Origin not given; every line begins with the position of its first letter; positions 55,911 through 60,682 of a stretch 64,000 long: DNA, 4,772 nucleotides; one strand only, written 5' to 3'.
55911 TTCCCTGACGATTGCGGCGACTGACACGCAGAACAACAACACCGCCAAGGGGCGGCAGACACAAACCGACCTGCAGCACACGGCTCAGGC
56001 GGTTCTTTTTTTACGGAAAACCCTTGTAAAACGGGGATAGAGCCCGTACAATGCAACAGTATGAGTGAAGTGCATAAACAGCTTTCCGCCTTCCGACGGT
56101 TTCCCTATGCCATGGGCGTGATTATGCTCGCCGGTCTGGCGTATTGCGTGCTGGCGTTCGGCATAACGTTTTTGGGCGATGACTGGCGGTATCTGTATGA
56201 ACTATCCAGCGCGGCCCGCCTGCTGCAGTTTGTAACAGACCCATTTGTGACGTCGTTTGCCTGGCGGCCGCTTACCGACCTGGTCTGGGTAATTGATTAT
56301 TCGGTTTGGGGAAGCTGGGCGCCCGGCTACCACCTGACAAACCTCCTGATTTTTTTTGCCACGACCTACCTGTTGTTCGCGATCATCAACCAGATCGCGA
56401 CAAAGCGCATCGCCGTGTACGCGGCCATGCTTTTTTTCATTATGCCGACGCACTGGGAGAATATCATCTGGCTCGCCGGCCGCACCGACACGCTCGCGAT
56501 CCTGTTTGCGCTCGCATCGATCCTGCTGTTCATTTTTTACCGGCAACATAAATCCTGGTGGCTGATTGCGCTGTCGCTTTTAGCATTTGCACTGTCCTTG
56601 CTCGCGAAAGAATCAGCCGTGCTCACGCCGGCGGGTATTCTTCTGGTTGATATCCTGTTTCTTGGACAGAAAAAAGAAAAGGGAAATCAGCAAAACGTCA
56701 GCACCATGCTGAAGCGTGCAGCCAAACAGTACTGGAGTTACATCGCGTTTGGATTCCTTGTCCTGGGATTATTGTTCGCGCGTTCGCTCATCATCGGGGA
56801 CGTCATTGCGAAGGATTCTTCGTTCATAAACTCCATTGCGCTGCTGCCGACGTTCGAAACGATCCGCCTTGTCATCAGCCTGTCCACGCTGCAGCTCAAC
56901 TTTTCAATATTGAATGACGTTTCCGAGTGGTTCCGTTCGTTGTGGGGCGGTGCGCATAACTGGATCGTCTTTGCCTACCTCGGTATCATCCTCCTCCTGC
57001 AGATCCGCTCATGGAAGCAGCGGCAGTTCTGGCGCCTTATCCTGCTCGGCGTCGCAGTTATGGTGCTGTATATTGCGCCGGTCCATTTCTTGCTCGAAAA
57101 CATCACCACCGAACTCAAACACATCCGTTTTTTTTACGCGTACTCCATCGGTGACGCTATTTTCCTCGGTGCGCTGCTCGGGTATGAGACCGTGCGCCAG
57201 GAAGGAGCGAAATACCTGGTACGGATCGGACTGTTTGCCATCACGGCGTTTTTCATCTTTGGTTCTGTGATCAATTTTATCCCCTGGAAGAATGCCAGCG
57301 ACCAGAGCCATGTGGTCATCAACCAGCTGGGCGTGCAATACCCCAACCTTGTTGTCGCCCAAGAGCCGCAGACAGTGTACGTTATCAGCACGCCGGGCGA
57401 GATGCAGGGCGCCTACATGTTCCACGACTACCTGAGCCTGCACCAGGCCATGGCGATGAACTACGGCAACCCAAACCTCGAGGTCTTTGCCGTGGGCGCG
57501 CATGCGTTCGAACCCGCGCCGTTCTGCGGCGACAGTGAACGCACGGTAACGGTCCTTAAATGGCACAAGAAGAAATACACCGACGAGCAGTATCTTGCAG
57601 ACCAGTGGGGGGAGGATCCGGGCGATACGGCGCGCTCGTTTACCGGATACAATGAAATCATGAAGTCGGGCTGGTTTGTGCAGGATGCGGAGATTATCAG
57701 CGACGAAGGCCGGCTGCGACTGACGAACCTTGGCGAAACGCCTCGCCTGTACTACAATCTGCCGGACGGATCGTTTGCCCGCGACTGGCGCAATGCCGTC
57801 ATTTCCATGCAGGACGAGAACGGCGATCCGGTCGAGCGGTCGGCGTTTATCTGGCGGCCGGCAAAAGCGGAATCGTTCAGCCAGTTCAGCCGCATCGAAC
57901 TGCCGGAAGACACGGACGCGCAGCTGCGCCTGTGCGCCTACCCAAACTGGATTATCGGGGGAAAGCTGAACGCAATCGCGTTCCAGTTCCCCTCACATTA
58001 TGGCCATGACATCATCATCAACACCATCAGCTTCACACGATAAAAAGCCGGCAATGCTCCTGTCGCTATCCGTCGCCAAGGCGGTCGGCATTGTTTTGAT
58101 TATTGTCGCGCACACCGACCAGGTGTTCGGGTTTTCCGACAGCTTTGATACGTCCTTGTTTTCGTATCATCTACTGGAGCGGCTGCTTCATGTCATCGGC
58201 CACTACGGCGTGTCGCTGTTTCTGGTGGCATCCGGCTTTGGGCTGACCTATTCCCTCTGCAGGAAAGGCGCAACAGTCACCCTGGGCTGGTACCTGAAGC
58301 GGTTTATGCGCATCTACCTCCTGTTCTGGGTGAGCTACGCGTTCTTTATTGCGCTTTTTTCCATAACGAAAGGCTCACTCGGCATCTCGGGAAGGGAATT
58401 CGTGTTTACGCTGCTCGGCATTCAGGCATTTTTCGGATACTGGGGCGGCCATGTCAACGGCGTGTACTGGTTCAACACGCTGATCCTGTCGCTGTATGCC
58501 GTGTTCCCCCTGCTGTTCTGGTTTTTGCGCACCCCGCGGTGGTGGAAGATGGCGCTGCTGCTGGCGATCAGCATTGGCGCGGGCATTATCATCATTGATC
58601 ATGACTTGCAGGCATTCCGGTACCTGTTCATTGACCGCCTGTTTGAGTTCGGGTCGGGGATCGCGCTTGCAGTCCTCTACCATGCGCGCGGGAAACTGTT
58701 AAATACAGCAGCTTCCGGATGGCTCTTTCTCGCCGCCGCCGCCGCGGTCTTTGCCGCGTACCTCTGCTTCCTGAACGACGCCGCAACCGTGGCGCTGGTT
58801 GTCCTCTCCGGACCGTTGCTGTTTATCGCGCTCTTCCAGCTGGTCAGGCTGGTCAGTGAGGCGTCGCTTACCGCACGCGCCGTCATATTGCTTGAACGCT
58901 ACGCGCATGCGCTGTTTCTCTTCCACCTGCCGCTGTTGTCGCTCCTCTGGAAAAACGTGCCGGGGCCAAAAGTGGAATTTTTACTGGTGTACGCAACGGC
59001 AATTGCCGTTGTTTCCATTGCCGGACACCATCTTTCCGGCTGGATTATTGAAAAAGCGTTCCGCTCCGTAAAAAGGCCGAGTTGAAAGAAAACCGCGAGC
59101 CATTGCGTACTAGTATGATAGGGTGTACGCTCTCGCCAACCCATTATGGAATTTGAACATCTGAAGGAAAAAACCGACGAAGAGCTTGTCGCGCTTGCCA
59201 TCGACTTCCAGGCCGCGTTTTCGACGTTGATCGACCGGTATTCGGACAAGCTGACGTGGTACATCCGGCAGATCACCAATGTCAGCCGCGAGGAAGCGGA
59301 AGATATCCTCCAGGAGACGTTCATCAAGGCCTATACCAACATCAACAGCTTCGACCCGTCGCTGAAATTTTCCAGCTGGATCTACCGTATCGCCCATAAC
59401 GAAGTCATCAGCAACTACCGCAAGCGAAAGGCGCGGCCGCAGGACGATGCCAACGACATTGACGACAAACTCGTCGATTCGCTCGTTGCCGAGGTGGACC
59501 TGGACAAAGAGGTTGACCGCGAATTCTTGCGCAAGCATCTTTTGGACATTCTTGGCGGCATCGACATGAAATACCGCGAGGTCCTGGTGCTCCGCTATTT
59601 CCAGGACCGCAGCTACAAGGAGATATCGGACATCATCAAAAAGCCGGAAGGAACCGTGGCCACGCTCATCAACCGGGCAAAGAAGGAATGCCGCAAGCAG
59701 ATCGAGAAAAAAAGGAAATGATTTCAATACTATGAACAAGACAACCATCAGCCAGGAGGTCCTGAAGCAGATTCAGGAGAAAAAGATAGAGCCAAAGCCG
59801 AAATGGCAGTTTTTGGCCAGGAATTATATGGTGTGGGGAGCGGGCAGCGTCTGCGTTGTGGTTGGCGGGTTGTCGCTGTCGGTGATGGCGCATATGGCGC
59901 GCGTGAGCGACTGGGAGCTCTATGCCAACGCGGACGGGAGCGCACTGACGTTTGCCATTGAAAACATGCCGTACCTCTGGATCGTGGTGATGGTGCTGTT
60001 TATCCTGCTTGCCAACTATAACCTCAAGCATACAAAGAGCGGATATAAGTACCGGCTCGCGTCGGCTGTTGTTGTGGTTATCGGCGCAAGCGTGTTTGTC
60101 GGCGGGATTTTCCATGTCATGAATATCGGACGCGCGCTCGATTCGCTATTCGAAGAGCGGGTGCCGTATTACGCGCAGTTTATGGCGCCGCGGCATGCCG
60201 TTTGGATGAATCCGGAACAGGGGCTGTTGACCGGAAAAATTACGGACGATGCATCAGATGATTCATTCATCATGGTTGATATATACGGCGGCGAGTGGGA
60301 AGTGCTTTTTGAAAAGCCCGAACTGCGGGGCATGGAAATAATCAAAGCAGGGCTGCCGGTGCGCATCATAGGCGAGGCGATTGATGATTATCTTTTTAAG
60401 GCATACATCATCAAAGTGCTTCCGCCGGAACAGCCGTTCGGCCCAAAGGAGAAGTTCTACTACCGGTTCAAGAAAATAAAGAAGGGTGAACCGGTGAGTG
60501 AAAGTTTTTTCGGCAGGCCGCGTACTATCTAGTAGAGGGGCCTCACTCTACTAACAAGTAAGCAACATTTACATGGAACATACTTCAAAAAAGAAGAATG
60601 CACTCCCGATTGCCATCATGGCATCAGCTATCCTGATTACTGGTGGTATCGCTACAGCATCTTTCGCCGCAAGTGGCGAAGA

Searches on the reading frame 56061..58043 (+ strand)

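Call 22: search_protein_families(library=ncbifam, proteins=[window:56061-58043:+], max_evalue=0.1)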
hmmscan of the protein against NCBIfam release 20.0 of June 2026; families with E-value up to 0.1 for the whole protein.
window:56061-58043:+ (660 aa): 0 families

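Call 23: search_protein_families(library=pfam, proteins=[window:56061-58043:+], max_evalue=0.1)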
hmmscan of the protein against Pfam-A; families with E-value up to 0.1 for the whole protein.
window:56061-58043:+ (660 aa): 2 families
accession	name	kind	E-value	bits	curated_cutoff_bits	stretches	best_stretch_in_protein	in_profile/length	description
PF13231.12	PMT_2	-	3.8e-06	27.6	26.1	1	90-202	24-132/160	Dolichyl-phosphate-mannose-protein mannosyltransferase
PF13664.11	DUF4149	-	0.07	13.8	24.6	1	300-356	42-100/102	Domain of unknown function (DUF4149)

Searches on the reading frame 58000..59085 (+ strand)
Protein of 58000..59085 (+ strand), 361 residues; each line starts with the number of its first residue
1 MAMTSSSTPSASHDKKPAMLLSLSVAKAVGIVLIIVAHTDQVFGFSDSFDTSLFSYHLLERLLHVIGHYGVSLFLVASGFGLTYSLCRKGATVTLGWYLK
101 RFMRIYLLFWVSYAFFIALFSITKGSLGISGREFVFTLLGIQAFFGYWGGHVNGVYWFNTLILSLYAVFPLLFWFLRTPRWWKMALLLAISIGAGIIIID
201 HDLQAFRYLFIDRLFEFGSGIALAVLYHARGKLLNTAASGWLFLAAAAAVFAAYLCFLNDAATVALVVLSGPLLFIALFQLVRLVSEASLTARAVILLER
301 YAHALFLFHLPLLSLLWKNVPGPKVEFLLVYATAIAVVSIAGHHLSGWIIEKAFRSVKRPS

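Call 22: search_protein_families(library=ncbifam, proteins=[window:58000-59085:+], max_evalue=0.1)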
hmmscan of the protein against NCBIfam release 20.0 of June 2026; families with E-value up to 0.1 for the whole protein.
window:58000-59085:+ (361 aa): 1 family
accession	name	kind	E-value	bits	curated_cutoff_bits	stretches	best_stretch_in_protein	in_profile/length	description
NF053521.1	SpfP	equivalog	0.084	13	30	0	58-67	4-13/15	small protein SpfP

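Call 23: search_protein_families(library=pfam, proteins=[window:58000-59085:+], max_evalue=0.1)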
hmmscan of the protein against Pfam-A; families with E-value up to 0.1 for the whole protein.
window:58000-59085:+ (361 aa): 1 family
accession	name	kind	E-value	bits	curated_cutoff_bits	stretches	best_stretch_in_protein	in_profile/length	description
PF01757.29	Acyl_transf_3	-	3.8e-24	85.8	31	1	22-338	3-321/326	Acyltransferase domain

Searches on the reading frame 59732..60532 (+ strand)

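Call 22: search_protein_families(library=ncbifam, proteins=[window:59732-60532:+], max_evalue=0.1)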
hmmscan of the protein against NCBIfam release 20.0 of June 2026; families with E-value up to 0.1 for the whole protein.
window:59732-60532:+ (266 aa): 1 family
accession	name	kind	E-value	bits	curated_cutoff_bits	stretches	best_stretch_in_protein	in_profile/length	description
TIGR04370.1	glyco_rpt_poly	subfamily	0.016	14.2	40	1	30-130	86-191/396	oligosaccharide repeat unit polymerase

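Call 23: search_protein_families(library=pfam, proteins=[window:59732-60532:+], max_evalue=0.1)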
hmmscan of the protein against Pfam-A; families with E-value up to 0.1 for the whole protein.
window:59732-60532:+ (266 aa): 1 family
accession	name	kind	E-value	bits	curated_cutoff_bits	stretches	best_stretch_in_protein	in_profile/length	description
PF03631.20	Virul_fac_BrkB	-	0.017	15.2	33.7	1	24-125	107-210/259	Virulence factor BrkB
